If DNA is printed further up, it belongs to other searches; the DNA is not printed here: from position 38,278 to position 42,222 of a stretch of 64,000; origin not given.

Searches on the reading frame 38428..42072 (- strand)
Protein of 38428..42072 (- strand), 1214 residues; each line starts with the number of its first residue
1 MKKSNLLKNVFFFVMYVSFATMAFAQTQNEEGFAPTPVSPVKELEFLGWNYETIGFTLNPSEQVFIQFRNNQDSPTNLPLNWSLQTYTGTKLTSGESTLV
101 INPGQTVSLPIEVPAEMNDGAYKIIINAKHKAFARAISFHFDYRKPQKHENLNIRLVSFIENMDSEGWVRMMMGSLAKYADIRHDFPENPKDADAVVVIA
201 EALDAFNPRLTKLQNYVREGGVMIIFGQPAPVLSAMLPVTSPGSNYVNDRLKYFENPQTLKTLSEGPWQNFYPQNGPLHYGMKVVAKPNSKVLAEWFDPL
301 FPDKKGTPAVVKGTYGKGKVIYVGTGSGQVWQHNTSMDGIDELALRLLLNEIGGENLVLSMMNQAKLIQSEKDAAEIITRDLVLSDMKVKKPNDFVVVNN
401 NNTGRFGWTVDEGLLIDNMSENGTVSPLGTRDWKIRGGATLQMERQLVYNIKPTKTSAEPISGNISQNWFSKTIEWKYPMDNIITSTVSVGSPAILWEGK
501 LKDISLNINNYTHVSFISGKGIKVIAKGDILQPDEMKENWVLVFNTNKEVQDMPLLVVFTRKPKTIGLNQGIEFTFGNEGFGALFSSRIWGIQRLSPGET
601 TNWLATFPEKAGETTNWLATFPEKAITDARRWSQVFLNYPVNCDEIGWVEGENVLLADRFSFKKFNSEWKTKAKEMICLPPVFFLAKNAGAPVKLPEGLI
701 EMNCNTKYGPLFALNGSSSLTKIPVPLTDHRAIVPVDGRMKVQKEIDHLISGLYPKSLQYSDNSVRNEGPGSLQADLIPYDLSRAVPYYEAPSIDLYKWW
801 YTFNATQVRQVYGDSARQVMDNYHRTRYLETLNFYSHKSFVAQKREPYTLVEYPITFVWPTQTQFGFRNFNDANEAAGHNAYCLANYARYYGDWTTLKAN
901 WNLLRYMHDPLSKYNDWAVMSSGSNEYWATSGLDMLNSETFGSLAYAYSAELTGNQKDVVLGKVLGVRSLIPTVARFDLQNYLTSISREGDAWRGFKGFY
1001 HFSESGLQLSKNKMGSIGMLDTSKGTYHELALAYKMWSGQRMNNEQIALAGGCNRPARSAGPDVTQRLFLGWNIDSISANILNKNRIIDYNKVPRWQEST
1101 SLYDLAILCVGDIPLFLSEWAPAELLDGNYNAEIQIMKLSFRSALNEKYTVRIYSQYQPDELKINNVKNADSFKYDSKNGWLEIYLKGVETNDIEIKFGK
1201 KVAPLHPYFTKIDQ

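Call 17: search_protein_families(library=pfam, proteins=[window:38428-42072:-], max_evalue=0.001)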
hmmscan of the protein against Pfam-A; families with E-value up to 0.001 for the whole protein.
window:38428-42072:- (1214 aa): 1 family
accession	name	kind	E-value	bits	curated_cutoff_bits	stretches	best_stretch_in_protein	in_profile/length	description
PF08532.16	Glyco_hydro_42M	-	0.00013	22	25.8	0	304-329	165-190/207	Beta-galactosidase trimerisation domain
